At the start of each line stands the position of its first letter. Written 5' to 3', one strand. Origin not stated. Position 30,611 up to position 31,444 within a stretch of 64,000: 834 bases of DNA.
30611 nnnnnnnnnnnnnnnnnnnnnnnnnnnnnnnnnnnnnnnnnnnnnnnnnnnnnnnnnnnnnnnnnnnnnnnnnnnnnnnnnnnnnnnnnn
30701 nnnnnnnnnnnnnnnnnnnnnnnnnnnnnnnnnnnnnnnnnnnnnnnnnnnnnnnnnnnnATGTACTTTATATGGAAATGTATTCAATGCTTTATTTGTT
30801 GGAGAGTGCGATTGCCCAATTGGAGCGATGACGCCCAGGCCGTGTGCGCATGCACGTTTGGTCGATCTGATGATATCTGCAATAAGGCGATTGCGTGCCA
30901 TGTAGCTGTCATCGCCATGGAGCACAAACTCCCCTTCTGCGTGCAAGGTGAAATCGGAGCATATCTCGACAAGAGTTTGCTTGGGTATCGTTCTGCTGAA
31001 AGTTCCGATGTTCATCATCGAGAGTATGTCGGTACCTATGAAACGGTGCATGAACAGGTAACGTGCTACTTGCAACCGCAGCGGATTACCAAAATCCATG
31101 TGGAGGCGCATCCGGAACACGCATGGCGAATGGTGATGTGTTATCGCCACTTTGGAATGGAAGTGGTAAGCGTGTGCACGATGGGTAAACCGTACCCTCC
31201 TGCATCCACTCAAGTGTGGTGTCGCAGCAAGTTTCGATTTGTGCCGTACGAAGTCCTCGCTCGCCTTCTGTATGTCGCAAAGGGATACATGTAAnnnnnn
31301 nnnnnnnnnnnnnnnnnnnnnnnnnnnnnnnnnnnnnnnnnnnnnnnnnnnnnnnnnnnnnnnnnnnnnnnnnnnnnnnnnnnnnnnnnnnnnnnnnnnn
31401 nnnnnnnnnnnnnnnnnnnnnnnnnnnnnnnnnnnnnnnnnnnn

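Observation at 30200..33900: GC-elevated, tRNA-Gln-adjacent accessory segment with hypothetical Cys/His-rich, membrane and degenerate-ABC genes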

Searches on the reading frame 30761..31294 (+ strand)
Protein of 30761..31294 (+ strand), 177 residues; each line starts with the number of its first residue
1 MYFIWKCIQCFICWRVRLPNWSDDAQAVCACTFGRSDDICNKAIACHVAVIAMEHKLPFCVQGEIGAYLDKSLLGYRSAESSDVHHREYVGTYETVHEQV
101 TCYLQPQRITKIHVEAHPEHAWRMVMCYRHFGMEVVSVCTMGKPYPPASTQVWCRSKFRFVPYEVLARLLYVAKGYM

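Call 7: search_protein_families(library=pfam, proteins=[window:30761-31294:+], max_evalue=0.1)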
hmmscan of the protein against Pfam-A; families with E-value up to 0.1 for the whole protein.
window:30761-31294:+ (177 aa): 0 families

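Call 23: search_protein_families(library=ncbifam, proteins=[window:30761-31294:+], max_evalue=0.1)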
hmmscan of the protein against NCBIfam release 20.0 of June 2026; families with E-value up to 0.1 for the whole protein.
window:30761-31294:+ (177 aa): 0 families

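Call 24: search_protein_families(library=padloc, proteins=[window:30761-31294:+], max_evalue=0.1)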
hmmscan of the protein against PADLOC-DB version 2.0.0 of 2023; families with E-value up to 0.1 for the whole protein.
window:30761-31294:+ (177 aa): 0 families

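Call 25: search_protein_families(library=phrogs, proteins=[window:30761-31294:+], max_evalue=0.1)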
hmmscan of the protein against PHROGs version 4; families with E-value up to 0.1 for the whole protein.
window:30761-31294:+ (177 aa): 0 families

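Call 29: find_homologous_proteins(query=window:30761-31294:+, max_evalue=0.01)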
Query window:30761-31294:+ (177 aa): 6 proteins with E <= 0.01 among 19 candidates.
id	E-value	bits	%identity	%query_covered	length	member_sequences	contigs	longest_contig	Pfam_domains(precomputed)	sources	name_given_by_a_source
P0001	1.5e-114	398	94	100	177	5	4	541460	-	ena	-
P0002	4.8e-90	318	75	100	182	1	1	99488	-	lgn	-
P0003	3.5e-80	286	70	99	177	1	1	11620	-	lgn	-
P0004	1.3e-71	258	62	100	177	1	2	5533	-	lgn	-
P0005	1.7e-71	258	60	100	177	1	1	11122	-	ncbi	-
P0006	5.7e-69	250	63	99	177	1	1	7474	-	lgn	-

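Call 31: find_encoding_contigs(protein=P0002, flank=8000, max_places=3)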
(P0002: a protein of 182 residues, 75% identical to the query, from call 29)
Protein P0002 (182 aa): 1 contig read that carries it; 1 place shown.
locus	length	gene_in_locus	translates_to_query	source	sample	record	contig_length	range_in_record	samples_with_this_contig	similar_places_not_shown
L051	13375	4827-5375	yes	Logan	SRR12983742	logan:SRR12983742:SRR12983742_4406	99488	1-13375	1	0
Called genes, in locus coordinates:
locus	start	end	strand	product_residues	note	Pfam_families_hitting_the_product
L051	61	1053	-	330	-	PF02779:Transket_pyr, PF02780:Transketolase_C, PF17147:PFOR_II (weak), PF22613:Transketolase_C_1 (weak)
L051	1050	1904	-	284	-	PF13292:DXP_synthase_N (weak), PF00456:Transketolase_N, PF00676:E1_dh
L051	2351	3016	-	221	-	PF00834:Ribul_P_3_epim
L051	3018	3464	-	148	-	PF02502:LacAB_rpiB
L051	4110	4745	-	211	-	PF13483:Lactamase_B_3, PF12706:Lactamase_B_2 (weak)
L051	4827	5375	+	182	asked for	-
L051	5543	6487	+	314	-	PF00005:ABC_tran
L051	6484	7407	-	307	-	PF18075:FtsX_ECD, PF02687:FtsX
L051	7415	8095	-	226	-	PF00005:ABC_tran, PF13304:AAA_21 (faint)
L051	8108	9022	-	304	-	PF03462:PCRF, PF00472:RF-1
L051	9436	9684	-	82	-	PF01035:DNA_binding_1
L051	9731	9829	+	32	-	-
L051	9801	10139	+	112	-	-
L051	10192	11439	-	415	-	PF00089:Trypsin, PF10459:Peptidase_S46 (faint), PF13365:Trypsin_2, PF13180:PDZ_2, PF17820:PDZ_6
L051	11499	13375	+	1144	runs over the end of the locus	PF22904:NOMO1-like_2nd (faint), PF13620:CarboxypepD_reg (weak), PF13715:CarbopepD_reg_2 (faint), PF13620:CarboxypepD_reg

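Call 40: search_solved_structures(query=A1, max_evalue=10)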
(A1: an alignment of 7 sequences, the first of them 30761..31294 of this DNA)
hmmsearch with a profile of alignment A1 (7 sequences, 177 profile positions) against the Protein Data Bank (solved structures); distinct sequences matched with E-value up to 10: 14.
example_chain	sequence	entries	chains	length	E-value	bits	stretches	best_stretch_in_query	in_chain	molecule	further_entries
6zu5_LHH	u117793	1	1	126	0.38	13.7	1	90-147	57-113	uL29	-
8red_M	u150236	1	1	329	0.77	12.7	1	6-152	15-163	RNA polymerase sigma-54 factor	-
9f5x_Y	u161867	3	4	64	0.77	12.7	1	53-85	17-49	P9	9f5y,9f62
8reb_M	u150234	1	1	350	0.9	12.5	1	6-152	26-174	RNA polymerase sigma-54 factor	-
8ree_M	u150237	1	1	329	0.91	12.4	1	6-152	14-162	RNA polymerase sigma-54 factor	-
2q07_A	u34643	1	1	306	0.95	12.4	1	123-167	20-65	Uncharacterized protein AF0587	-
8rec_M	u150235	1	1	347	0.98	12.3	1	6-152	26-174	RNA polymerase sigma-54 factor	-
9q91_M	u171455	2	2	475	0.98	12.3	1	6-156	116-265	RNA polymerase sigma-54 factor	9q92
7qv9_M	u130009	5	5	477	0.99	12.3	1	6-156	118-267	RNA polymerase sigma-54 factor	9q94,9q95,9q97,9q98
9q90_M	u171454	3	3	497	1.1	12.1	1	6-156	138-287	RNA polymerase sigma-54 factor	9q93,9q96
7qxi_M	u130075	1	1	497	1.1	12.1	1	6-156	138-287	RNA polymerase sigma-54 factor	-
7qwp_M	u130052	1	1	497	1.1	12.1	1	6-156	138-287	RNA polymerase sigma-54 factor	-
8re4_M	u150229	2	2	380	1.2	12.1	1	6-152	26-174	RNA polymerase sigma-54 factor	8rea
5nwt_M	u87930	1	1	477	1.2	12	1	6-156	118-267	RNA polymerase sigma-54 factor,RNA polymerase sigma-54 factor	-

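Call 50: predict_structure(alignment_id=A1)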
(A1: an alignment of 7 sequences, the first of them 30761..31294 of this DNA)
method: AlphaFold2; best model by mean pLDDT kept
length: 177 residues; sequences in the alignment: 7
mean_pLDDT: 41.7   pTM: 0.33
mean pLDDT of the five models: 41.7, 38.9, 37.5, 37.2, 35.9
residues with pLDDT >= 90: 0; 70-90: 0; 50-70: 32; < 50: 145
segments of 3 or more residues with pLDDT < 50: 2-41, 56-66, 72-94, 108-165, 171-177
pLDDT, mean of each block of 10 residues (from residue 1): 45 38 39 40 52 47 46 40 34 48 50 41 37 36 32 33 48 41
secondary structure, 60 per line:
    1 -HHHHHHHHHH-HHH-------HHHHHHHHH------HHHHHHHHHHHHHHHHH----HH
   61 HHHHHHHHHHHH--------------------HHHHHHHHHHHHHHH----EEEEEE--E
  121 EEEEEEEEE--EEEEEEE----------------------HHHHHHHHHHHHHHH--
elements in order: H2-11 H23-31 H38-54 H59-72 H93-107 E112-117 E120-129 E132-138 H161-175
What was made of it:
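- Tried and rejected: Unusable, pLDDT 41.7 (call 50).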

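Call 51: search_protein_representatives(alignment_id=A1)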
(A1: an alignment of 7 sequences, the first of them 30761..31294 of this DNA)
Query: 7 sequences, 177 profile positions. Proteins with E-value up to 0.001 (for the whole library): 228; up to 1e-10: 62; up to 1e-30: 3. The best 150 are listed.
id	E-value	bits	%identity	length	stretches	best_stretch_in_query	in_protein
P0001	6.4e-103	358.2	-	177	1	1-177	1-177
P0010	4.6e-39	150.2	-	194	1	6-177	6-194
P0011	9.7e-35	136.2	-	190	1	1-177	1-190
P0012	2.6e-26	108.7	-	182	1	9-177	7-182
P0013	2.6e-24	102.2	-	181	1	1-177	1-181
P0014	4.9e-24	101.3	-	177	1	2-177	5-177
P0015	2.3e-23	99.1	-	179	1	2-175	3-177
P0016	2.1e-22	96.0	-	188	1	2-177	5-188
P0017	6.9e-22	94.3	-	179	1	2-177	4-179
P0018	7.1e-22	94.3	-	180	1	1-176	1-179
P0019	1.6e-21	93.1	-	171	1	5-177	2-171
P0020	4.7e-21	91.6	-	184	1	2-177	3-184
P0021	7.6e-21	90.9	-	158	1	23-177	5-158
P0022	7.5e-20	87.7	-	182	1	2-177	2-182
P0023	1.4e-19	86.7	-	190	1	4-177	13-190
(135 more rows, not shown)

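Call 53: search_protein_families(library=pfam, alignment_id=A3, max_evalue=0.01)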
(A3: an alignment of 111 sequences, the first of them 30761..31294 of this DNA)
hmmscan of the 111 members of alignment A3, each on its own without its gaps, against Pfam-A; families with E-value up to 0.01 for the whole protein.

A. member 1, window:30761-31294:+ (177 aa): 0 families

B. families by the number of members that match (of 111 scanned): 5 families
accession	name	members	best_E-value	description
PF02698.23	DUF218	56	4.9e-08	DUF218 domain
PF00148.24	Oxidored_nitro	4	0.00038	Nitrogenase component 1 type Oxidoreductase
PF18821.6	LPD7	2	0.002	Large polyvalent protein-associated domain 7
PF04098.21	Rad52_Rad22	1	1.1e-05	Rad52/22 family double-strand break repair protein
PF23599.1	CILP_C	1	0.0055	Cartilage intermediate layer protein 1-like, C-terminal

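Call 55: search_solved_structures(query=A3, max_evalue=1, show_alignments=2)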
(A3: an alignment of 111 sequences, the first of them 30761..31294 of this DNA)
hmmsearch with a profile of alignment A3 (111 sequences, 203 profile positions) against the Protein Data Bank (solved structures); distinct sequences matched with E-value up to 1: 1.
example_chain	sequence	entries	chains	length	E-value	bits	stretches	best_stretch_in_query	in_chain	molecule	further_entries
1alh_A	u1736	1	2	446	0.8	12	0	53-131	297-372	ALKALINE PHOSPHATASE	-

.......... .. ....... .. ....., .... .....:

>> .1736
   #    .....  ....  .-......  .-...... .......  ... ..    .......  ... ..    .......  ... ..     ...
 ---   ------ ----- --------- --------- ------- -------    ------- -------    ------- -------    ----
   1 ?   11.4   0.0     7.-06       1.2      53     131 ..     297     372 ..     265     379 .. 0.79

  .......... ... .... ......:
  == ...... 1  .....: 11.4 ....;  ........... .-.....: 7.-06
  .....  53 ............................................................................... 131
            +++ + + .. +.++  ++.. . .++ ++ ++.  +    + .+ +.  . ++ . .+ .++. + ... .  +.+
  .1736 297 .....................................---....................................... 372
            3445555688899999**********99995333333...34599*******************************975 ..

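Call 57: list_cluster_members(proteins=[P0005, P0010, P0011, P0012, P0013, P0014, P0015, P0007])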
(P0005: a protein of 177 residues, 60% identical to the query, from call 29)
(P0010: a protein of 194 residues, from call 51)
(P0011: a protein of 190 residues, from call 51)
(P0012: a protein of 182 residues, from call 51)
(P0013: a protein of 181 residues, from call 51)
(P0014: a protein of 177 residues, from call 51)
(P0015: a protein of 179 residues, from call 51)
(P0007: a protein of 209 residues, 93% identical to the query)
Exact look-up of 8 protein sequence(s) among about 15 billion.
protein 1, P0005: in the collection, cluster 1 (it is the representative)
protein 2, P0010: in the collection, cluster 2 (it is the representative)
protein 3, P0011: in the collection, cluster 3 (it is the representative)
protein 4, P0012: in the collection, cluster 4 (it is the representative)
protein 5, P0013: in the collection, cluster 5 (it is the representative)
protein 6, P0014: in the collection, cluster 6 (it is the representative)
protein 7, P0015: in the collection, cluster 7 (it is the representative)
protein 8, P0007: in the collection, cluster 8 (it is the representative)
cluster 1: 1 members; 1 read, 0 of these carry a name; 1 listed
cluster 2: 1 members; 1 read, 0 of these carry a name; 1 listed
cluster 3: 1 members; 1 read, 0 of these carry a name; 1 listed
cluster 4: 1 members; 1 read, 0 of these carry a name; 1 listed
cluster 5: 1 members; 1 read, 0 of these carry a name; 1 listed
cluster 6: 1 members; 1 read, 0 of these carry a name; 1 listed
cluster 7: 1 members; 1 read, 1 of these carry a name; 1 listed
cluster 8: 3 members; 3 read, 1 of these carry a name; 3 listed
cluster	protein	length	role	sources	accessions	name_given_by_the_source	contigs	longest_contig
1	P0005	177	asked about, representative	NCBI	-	-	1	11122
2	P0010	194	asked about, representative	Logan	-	-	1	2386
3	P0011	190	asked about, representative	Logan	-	-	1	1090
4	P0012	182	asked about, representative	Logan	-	-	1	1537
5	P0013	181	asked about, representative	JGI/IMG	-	-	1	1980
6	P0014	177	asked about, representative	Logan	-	-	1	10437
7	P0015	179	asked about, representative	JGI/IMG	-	hypothetical protein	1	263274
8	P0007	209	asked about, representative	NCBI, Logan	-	-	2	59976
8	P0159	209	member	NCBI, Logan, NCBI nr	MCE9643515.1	MAG: hypothetical protein K8Q97_04375 [Candidatus Andersenbacteria bacterium] | hypothetical protein [Candidatus Andersenbacteria bacterium]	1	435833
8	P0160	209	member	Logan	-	-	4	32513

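Call 60: find_related_loci(query=A1, collection=viral_contigs, flank=5000)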
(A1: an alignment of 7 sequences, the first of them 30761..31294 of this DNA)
Query A1 (177 aa) in viral_contigs; peptide patterns used: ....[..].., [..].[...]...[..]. (x = any residue, [..] = any of these).
20 stretches matched a pattern, but none encodes a relative of the query by tblastn (E <= 1e-3).

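Call 64: predict_structure(alignment_id=A3)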
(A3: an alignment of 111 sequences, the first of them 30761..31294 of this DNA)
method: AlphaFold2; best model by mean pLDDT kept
length: 177 residues; sequences in the alignment: 111
mean_pLDDT: 94.6   pTM: 0.90
mean pLDDT of the five models: 94.6, 94.2, 94.0, 92.9, 92.6
residues with pLDDT >= 90: 162; 70-90: 6; 50-70: 7; < 50: 2
segments of 3 or more residues with pLDDT < 50: none
pLDDT, mean of each block of 10 residues (from residue 1): 92 96 98 95 98 98 97 93 59 95 98 98 98 98 97 97 97 95
secondary structure, 60 per line:
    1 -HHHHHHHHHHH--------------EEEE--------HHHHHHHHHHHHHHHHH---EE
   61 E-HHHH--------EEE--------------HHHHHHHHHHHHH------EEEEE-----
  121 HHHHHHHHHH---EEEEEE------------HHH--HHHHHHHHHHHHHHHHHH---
elements in order: H2-12 E27-30 H39-55 E59-61 H63-66 E75-77 H92-104 E111-115 H121-130 E134-139 H157-174
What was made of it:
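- B177 belongs to a family with 228 cluster representatives and folds with pLDDT 94.6 (calls 51, 64).
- Tried and rejected: It succeeded only with the 111-sequence alignment (call 64).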

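Call 66: fold_search(model_id=the predicted structure, library=pdb)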
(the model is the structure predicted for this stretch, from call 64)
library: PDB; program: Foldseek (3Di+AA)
matches with E <= 10: 949; with E <= 0.001: 0
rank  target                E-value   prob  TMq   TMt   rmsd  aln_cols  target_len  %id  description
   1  3ca8_A                6.9e-03  0.99  0.50  0.36   7.8       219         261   10  Crystal structure of Escherichia coli YdcF, an S-adenosyl-L-methionine utilizing enzyme (released 2008-05-06)
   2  2j13                  2.5e-02  0.18  0.23  0.20  13.5       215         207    9  Structure of a family 4 carbohydrate esterase from Bacillus anthracis (released 2006-10-03)
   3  4tla_E                3.2e-02  0.47  0.29  0.24   8.2       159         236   15  Crystal structure of N-terminal C1 domain of KaiC (released 2015-07-01)
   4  3k0e_A                3.9e-02  0.47  0.29  0.13   8.3       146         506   15  Crystal structure of the phosphorylation-site mutant T426N of the KaiC circadian clock protein (released 2010-03-31)
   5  3k09_B                3.9e-02  0.35  0.28  0.13  12.3       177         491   14  Crystal structure of the phosphorylation-site mutant S431D of the KaiC circadian clock protein (released 2010-03-31)
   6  1kj8_A                5.6e-02  0.57  0.30  0.16   7.3       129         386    9  Crystal Structure of PurT-Encoded Glycinamide Ribonucleotide Transformylase in Complex with Mg-ATP and GAR (released 2002-06-28)
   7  5n8y_A                5.6e-02  0.33  0.28  0.14   8.4       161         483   16  KaiCBA circadian clock backbone model based on a Cryo-EM density (released 2017-03-29)
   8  3k0a_B                5.6e-02  0.25  0.26  0.13   9.4       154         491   14  Crystal structure of the phosphorylation-site mutant S431A of the KaiC circadian clock protein (released 2010-03-31)
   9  4dug_A                6.4e-02  0.44  0.30  0.14   8.3       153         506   16  Crystal Structure of Circadian Clock Protein KaiC E318A Mutant (released 2012-03-14)
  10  2gbl_A                6.4e-02  0.28  0.28  0.13   9.4       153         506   14  Crystal Structure of Full Length Circadian Clock Protein KaiC with Phosphorylation Sites (released 2007-01-23)
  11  6x61_C                6.4e-02  0.23  0.27  0.22   9.2       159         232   11  Crystal structure of the N-terminal thioredoxin domain of SasA in complex with the N-terminal CI domain of KaiC from T (released 2021-06-02)
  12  6f2c_B                7.2e-02  0.80  0.37  0.49   5.1       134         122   10  Methylglyoxal synthase MgsA from Bacillus subtilis (released 2018-03-07)
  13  1pnv_A                8.2e-02  0.57  0.39  0.22   6.9       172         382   10  Crystal Structure of TDP-epi-Vancosaminyltransferase GtfA in complexes with TDP and Vancomycin (released 2003-08-12)
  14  3k09_D                8.2e-02  0.28  0.27  0.13   8.9       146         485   16  Crystal structure of the phosphorylation-site mutant S431D of the KaiC circadian clock protein (released 2010-03-31)
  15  4cdn_B                8.7e-02  0.51  0.33  0.17   6.1       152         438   12  Crystal structure of M. mazei photolyase with its in vivo reconstituted 8-HDF antenna chromophore (released 2014-05-21)
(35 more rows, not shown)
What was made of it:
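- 30761..31294 (+): B177: Cys/His-rich 177-aa protein, a remote DUF218/YdcF-like fold. AF2 model pLDDT 94.6; top PDB match is E. coli YdcF 3ca8, probability 0.99, TM 0.50 (calls 64, 66).
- On DUF218 (PF02698), for B177: The top Foldseek PDB match is 3ca8 YdcF, probability 0.99, but with E-value 6.9e-3 and TM 0.50 (calls 64, 66).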

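Call 80: search_protein_families(library=pfam, proteins=[P0010, P0011, P0012, P0013, P0014, P0015, P0016, P0017, P0018, P0019], max_evalue=0.1)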
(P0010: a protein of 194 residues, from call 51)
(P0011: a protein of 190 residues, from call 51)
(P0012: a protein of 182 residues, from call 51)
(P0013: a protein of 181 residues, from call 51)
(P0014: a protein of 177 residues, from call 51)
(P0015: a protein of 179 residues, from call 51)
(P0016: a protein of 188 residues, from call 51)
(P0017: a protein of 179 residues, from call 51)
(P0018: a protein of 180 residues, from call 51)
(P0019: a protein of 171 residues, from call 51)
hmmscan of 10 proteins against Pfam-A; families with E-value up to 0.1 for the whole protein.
P0010 (194 aa): 3 families
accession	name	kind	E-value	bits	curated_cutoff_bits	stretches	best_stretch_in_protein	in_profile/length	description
PF00148.24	Oxidored_nitro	-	0.011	15.1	28.6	1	114-152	273-311/399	Nitrogenase component 1 type Oxidoreductase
PF02698.23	DUF218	-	0.026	14.9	27.6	1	98-154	68-119/133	DUF218 domain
PF00289.28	Biotin_carb_N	-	0.086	13.8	25.5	0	115-146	4-35/110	Biotin carboxylase, N-terminal domain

P0011 (190 aa): 1 family
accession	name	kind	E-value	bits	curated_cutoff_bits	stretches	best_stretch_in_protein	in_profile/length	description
PF00148.24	Oxidored_nitro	-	0.037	13.3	28.6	0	115-154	274-312/399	Nitrogenase component 1 type Oxidoreductase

P0012 (182 aa): 2 families
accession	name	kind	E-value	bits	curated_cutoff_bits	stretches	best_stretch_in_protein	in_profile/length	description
PF00148.24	Oxidored_nitro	-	0.00038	19.9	28.6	1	93-149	252-308/399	Nitrogenase component 1 type Oxidoreductase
PF02698.23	DUF218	-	0.0045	17.4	27.6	1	95-157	68-119/133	DUF218 domain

P0013 (181 aa): 1 family
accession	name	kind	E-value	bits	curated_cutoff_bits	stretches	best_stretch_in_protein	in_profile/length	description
PF02698.23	DUF218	-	0.00079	19.8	27.6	1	94-169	66-131/133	DUF218 domain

P0014 (177 aa): 1 family
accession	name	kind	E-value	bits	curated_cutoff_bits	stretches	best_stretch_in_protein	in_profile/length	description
PF02698.23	DUF218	-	0.0034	17.7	27.6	1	88-147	64-113/133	DUF218 domain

P0015 (179 aa): 2 families
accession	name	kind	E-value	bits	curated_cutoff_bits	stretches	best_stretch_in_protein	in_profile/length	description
PF02698.23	DUF218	-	4.5e-06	27.1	27.6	1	84-161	59-126/133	DUF218 domain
PF18821.6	LPD7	-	0.002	18.5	27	1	83-137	20-78/92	Large polyvalent protein-associated domain 7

P0016 (188 aa): 2 families
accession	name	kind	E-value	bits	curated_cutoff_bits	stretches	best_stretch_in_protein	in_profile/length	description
PF02698.23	DUF218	-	0.013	15.9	27.6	1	96-162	61-119/133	DUF218 domain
PF05113.18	DUF693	-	0.063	12.9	25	1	32-97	204-269/313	Protein of unknown function (DUF693)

P0017 (179 aa): 0 families

P0018 (180 aa): 2 families
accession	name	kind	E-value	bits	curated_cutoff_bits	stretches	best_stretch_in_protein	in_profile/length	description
PF18821.6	LPD7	-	0.0069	16.8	27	1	96-139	36-78/92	Large polyvalent protein-associated domain 7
PF02698.23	DUF218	-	0.016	15.6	27.6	1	95-154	68-119/133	DUF218 domain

P0019 (171 aa): 1 family
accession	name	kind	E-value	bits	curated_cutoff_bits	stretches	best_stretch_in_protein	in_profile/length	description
PF02698.23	DUF218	-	0.00098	19.5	27.6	1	80-159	62-131/133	DUF218 domain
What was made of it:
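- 30761..31294 (+): The profile finds 228 cluster representatives, and 56 of 111 relatives touch PF02698 (calls 51, 53, 80).
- On DUF218 (PF02698), for B177: Its ten nearest non-orthologous relatives score 15-27 bits (call 80).
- Calls 51, 53, 64, 66 and 80.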
